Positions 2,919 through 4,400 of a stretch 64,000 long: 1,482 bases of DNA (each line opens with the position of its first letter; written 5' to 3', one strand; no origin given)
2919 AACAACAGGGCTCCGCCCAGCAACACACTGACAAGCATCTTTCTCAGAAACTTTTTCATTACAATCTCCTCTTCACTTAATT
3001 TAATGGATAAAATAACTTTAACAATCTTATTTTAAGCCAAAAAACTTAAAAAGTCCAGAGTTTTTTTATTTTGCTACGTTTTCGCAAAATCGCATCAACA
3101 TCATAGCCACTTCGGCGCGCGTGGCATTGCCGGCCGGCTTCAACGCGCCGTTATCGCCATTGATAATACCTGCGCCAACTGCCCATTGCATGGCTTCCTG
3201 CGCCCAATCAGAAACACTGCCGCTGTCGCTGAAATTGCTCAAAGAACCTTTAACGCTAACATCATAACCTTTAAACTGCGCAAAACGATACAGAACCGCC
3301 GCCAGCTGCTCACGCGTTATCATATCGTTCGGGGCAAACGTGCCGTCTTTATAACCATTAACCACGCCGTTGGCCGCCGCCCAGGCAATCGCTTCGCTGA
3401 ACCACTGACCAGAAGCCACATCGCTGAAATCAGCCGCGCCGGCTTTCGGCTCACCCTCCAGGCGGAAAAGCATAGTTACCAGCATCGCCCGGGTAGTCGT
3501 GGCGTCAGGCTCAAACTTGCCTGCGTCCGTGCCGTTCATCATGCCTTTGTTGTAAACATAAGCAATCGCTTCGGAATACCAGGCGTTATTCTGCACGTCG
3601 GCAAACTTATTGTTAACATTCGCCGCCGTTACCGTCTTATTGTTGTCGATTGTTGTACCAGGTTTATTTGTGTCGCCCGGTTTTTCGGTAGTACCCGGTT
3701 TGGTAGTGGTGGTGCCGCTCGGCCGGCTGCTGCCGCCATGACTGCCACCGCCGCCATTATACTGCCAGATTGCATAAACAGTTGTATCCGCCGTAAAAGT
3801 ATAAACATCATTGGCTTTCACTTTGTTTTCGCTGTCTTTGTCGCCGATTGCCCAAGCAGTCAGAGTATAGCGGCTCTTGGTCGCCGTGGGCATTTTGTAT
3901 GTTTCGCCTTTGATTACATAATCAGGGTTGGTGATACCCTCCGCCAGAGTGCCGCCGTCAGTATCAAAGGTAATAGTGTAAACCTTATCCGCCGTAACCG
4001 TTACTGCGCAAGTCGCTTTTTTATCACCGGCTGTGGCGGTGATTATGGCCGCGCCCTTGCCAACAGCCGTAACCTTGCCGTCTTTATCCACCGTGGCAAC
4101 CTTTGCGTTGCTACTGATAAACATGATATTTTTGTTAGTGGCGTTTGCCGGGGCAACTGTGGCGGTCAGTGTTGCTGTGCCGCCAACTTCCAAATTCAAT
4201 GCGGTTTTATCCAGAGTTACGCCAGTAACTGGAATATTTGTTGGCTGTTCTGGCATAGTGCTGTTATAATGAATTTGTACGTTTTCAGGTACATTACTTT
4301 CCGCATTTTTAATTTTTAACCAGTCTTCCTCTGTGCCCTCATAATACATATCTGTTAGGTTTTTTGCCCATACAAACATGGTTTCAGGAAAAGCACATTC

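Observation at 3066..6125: Inverted pair of mosaic SLH surface-protein genes (3066..6125 on minus and 56725..59055 on plus) sharing both ends but not their passenger domains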

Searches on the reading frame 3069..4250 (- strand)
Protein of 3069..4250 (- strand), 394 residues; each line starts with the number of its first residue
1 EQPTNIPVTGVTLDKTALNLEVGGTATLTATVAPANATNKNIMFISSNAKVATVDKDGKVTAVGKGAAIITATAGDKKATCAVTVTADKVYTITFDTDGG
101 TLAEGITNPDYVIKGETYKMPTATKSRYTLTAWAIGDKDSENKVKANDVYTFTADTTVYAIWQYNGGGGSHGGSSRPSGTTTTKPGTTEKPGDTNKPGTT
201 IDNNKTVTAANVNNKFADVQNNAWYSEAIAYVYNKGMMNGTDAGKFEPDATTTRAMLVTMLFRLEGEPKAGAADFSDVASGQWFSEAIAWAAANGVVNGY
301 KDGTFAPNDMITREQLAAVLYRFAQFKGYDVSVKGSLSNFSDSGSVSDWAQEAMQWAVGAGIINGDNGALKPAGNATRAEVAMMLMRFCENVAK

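Call 16: find_homologous_proteins(query=window:3069-4250:-)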
Query window:3069-4250:- (394 aa): 3627 proteins with E <= 0.001 among 8000 candidates; the best 120 are listed.
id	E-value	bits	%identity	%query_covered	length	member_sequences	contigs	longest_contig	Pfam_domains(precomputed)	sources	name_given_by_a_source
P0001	1.1e-201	688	90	87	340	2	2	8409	PF09479.17,PF00395.26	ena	-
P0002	4.7e-184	630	69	98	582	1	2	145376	PF09479.17,PF13306.13,PF26182.1,PF22359.3,PF00395.26,PF02368.25,PF26918.1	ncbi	-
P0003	1.8e-153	529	78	77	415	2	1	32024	PF09479.17,PF00395.26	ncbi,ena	-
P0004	3.7e-135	469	59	97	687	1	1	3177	PF09479.17,PF26182.1,PF00395.26,PF02368.25,PF26918.1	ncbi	-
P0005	1.4e-133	464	58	97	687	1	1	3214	PF09479.17,PF26182.1,PF00395.26,PF02368.25,PF26918.1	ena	-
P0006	1.9e-132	460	55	25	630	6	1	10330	PF21764.4,PF26182.1,PF07686.24,PF13927.13,PF16640.12,PF22359.3,PF02368.25,PF20578.5,PF26918.1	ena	-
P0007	4.2e-132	459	58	97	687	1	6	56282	PF09479.17,PF26182.1,PF00395.26,PF02368.25,PF26918.1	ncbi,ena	-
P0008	1.1e-129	451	53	25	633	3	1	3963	PF21764.4,PF26182.1,PF21461.4,PF25354.2,PF22359.3,PF02368.25,PF27334.1,PF20578.5,PF26918.1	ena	-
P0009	1.2e-128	447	58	24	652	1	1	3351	PF21764.4,PF26182.1,PF13927.13,PF25354.2,PF26184.2,PF16640.12,PF00047.32,PF22359.3,PF02368.25,PF20578.5,PF26918.1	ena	-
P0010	1.5e-127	444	57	23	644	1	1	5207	PF21764.4,PF26182.1,PF13927.13,PF25354.2,PF16640.12,PF00047.32,PF22359.3,PF02368.25,PF20578.5,PF26918.1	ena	-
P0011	2.3e-127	443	57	23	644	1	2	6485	PF21764.4,PF26182.1,PF13927.13,PF25354.2,PF26184.2,PF16640.12,PF00047.32,PF22359.3,PF02368.25,PF20578.5,PF26918.1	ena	-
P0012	4.1e-127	442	54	25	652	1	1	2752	PF21764.4,PF26182.1,PF13927.13,PF25354.2,PF26184.2,PF16640.12,PF00047.32,PF22359.3,PF02368.25,PF20578.5,PF26918.1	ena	-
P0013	4.6e-127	442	60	21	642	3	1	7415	PF21764.4,PF26182.1,PF13927.13,PF25354.2,PF16640.12,PF00047.32,PF22359.3,PF02368.25,PF20578.5,PF26918.1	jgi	jgi:uncharacterized protein YjdB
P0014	7.7e-127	442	54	25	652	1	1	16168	PF21764.4,PF26182.1,PF13927.13,PF25354.2,PF16640.12,PF00047.32,PF22359.3,PF02368.25,PF20578.5,PF26918.1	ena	-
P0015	3.7e-126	439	57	23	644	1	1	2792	PF21764.4,PF26182.1,PF13927.13,PF25354.2,PF26184.2,PF16640.12,PF00047.32,PF22359.3,PF02368.25,PF20578.5,PF26918.1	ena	-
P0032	1.6e-101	358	57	82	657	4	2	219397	PF09479.17,PF00395.26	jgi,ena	jgi:hypothetical protein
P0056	4.6e-89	317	71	56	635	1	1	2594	PF09479.17,PF02368.25,PF26918.1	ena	-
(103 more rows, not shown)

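Call 17: find_encoding_contigs(protein=P0002, flank=6000, max_places=3)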
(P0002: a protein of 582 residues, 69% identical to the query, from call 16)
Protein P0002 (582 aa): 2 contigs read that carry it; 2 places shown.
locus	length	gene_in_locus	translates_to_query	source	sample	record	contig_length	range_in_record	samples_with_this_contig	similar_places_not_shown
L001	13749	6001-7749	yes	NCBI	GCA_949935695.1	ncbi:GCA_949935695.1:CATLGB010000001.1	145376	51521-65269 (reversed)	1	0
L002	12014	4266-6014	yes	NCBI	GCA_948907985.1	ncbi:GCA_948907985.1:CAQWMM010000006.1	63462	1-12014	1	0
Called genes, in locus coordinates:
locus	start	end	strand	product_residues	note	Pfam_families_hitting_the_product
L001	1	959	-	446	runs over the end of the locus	PF01554:MatE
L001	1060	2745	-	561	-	PF00795:CN_hydrolase, PF02540:NAD_synthase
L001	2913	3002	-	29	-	-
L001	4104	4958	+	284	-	PF07833:Cu_amine_oxidN1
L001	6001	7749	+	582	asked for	PF13306:LRR_5, PF02368:Big_2, PF22359:Big-like (weak), PF26918:Ig_Eae (weak), PF02368:Big_2, PF26918:Ig_Eae, PF09479:Flg_new, PF00395:SLH, +2 more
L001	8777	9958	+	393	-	PF00390:malic, PF00899:ThiF (weak), PF03949:Malic_M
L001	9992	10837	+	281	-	PF05681:Fumerase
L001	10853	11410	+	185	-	PF05683:Fumerase_C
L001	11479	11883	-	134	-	PF01850:PIN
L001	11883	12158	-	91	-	PF04221:RelB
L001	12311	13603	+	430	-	PF07833:Cu_amine_oxidN1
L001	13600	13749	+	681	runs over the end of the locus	-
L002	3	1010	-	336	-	?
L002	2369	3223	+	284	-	PF07833:Cu_amine_oxidN1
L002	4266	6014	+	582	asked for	PF13306:LRR_5, PF02368:Big_2, PF22359:Big-like (weak), PF26918:Ig_Eae (weak), PF02368:Big_2, PF26918:Ig_Eae, PF09479:Flg_new, PF00395:SLH, +2 more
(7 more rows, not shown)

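Call 18: find_encoding_contigs(protein=P0001, flank=6000, max_places=3)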
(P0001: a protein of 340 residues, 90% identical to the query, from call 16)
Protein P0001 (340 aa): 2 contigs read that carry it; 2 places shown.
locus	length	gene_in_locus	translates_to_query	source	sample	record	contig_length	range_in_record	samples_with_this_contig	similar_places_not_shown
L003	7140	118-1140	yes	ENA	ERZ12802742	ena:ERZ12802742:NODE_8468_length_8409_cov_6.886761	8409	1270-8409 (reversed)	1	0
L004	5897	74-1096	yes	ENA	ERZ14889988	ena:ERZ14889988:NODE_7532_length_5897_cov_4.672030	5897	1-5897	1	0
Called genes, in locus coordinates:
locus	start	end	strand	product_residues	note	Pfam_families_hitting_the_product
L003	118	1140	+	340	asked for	PF09479:Flg_new, PF00395:SLH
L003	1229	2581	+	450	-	PF09992:NAGPA, PF07833:Cu_amine_oxidN1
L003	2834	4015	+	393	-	PF00390:malic, PF00899:ThiF (weak), PF03949:Malic_M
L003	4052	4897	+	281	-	PF05681:Fumerase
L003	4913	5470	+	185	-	PF05683:Fumerase_C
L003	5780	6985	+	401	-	-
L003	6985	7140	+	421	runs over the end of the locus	-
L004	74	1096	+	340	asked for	PF09479:Flg_new, PF00395:SLH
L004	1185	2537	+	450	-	PF09992:NAGPA, PF07833:Cu_amine_oxidN1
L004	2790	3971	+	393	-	PF00390:malic, PF00899:ThiF (weak), PF03949:Malic_M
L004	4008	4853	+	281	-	PF05681:Fumerase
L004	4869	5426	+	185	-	PF05683:Fumerase_C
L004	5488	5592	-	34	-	-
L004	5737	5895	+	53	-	?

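Call 19: find_encoding_contigs(protein=P0003, flank=6000, max_places=3)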
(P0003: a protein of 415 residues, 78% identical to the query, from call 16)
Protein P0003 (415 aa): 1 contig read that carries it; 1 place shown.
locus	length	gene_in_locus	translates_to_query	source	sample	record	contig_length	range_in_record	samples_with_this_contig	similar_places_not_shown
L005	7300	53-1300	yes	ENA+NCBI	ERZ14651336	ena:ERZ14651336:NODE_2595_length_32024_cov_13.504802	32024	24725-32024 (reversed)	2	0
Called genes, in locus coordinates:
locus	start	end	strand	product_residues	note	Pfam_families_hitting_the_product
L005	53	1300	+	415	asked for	PF09479:Flg_new, PF00395:SLH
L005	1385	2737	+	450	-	PF09992:NAGPA, PF07833:Cu_amine_oxidN1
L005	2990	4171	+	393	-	PF00390:malic, PF00899:ThiF (weak), PF03949:Malic_M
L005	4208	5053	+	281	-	PF05681:Fumerase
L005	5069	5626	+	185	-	PF05683:Fumerase_C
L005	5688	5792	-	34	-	-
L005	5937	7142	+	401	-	-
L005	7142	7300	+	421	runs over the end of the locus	-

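Call 35: find_encoding_contigs(protein=P0007, flank=5000, max_places=3)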
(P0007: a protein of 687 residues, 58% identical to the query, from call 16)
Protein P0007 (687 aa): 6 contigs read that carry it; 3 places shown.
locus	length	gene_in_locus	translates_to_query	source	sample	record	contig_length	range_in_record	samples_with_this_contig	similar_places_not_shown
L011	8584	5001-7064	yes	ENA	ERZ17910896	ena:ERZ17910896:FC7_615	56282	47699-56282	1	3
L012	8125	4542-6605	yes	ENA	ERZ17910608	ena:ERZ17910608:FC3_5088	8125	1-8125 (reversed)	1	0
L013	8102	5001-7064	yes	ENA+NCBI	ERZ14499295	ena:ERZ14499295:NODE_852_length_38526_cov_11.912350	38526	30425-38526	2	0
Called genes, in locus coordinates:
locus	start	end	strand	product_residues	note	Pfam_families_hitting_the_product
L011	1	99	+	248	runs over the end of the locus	PF01551:Peptidase_M23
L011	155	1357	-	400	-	PF00155:Aminotran_1_2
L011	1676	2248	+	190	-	PF12844:HTH_19, PF13560:HTH_31, PF01381:HTH_3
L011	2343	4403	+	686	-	PF00188:CAP, PF00395:SLH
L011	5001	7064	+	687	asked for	PF02368:Big_2, PF26182:Ig_NUP210_5th (faint), PF26918:Ig_Eae (faint), PF02368:Big_2, PF09479:Flg_new, PF00395:SLH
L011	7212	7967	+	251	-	-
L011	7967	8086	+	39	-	-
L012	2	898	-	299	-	?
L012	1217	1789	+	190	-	PF12844:HTH_19, PF13560:HTH_31, PF01381:HTH_3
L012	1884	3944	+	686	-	PF00188:CAP, PF00395:SLH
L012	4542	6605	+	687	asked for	PF02368:Big_2, PF26182:Ig_NUP210_5th (faint), PF26918:Ig_Eae (faint), PF02368:Big_2, PF09479:Flg_new, PF00395:SLH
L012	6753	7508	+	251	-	-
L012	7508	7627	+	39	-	-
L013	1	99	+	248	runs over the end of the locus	PF01551:Peptidase_M23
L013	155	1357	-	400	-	PF00155:Aminotran_1_2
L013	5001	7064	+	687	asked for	PF02368:Big_2, PF26182:Ig_NUP210_5th (faint), PF26918:Ig_Eae (faint), PF02368:Big_2, PF09479:Flg_new, PF00395:SLH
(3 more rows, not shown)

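Call 36: find_encoding_contigs(protein=P0032, flank=5000, max_places=2)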
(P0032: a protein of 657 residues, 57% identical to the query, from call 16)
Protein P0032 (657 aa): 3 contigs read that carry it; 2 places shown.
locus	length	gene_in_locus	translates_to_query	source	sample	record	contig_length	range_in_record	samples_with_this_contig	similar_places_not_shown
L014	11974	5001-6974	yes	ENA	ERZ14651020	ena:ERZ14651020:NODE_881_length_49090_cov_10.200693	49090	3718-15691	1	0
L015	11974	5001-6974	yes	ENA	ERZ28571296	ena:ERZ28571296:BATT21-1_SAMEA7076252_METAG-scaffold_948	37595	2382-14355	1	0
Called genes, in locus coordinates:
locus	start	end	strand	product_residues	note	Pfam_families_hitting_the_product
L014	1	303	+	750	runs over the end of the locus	PF01926:MMR_HSR1, PF02421:FeoB_N, PF17910:FeoB_Cyto, PF07670:Gate, PF07664:FeoB_C, PF07670:Gate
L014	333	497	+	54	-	PF12669:FeoB_associated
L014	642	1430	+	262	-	PF01026:TatD_DNase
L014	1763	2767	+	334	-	PF03990:DUF348, PF07501:G5, PF06725:3D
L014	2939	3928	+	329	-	PF01966:HD (weak), PF13487:HD_5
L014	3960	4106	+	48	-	-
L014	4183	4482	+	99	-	-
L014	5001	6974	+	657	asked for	PF09479:Flg_new, PF00395:SLH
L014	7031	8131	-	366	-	PF13145:Rotamase_2, PF13616:Rotamase_3, PF00639:Rotamase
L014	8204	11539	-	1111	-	PF17757:UvrB_inter, PF02559:CarD_TRCF_RID, PF04851:ResIII, PF00270:DEAD, PF00271:Helicase_C, PF03461:TRCF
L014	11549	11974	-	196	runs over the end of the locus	PF01195:Pept_tRNA_hydro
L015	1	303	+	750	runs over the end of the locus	PF01926:MMR_HSR1, PF02421:FeoB_N, PF17910:FeoB_Cyto, PF07670:Gate, PF07664:FeoB_C, PF07670:Gate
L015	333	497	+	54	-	PF12669:FeoB_associated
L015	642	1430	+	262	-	PF01026:TatD_DNase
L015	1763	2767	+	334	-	PF03990:DUF348, PF07501:G5, PF06725:3D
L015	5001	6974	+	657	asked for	PF09479:Flg_new, PF00395:SLH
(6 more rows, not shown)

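Call 37: find_encoding_contigs(protein=P0056, flank=5000, max_places=2)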
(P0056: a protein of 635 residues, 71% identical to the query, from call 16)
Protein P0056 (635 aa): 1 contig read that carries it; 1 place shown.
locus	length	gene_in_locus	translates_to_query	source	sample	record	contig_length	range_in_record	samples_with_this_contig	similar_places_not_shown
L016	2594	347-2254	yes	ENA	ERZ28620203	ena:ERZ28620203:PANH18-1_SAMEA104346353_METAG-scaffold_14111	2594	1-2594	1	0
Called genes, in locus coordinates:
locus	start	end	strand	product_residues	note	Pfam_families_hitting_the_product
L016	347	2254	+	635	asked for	PF02368:Big_2, PF26918:Ig_Eae (weak), PF09479:Flg_new (weak)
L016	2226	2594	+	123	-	?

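Call 73: search_protein_families(library=pfam, proteins=[L011:5001-7061:+, L014:5001-6971:+, L016:347-2251:+, L005:53-1297:+], max_evalue=0.001)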
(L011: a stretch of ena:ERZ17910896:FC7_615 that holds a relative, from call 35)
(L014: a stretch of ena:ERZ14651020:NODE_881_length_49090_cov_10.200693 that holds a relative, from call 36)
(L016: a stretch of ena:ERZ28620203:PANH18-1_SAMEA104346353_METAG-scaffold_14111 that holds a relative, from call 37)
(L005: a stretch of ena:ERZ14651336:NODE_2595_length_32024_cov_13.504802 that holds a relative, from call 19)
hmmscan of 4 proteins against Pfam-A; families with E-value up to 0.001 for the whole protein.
L011:5001-7061:+ (687 aa): 4 families
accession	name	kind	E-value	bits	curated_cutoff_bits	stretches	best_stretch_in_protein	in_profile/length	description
PF00395.25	SLH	-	2.5e-31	107.8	20.8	3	568-610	2-44/44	S-layer homology domain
PF02368.24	Big_2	-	3e-27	94.8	22.8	2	217-294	1-79/79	Bacterial Ig-like domain (group 2)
PF09479.16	Flg_new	-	1e-09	38.8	27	1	390-456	1-64/65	Listeria-Bacteroides repeat domain (List_Bact_rpt)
PF21764.3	Invasin_D4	-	3.5e-05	24.7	27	0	315-360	23-66/88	Invasin, domain 4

L014:5001-6971:+ (657 aa): 3 families
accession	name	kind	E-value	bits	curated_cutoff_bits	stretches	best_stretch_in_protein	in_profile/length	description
PF00395.25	SLH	-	1.3e-31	108.8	20.8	3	540-582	2-44/44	S-layer homology domain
PF09479.16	Flg_new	-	3.2e-10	40.4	27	1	362-428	1-64/65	Listeria-Bacteroides repeat domain (List_Bact_rpt)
PF18998.6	Flg_new_2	-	0.00018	21.8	23.6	0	362-433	1-72/73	Divergent InlB B-repeat domain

L016:347-2251:+ (635 aa): 2 families
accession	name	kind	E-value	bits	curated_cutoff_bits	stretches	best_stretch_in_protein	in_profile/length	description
PF02368.24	Big_2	-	3.2e-15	56.3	22.8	1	414-481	1-69/79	Bacterial Ig-like domain (group 2)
PF09479.16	Flg_new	-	1.5e-06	28.7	27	1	497-566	1-64/65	Listeria-Bacteroides repeat domain (List_Bact_rpt)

L005:53-1297:+ (415 aa): 2 families
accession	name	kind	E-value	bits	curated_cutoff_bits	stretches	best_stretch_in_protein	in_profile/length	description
PF00395.25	SLH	-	3.3e-37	126.6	20.8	3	299-342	1-44/44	S-layer homology domain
PF09479.16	Flg_new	-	5.1e-08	33.4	27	1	117-185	1-64/65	Listeria-Bacteroides repeat domain (List_Bact_rpt)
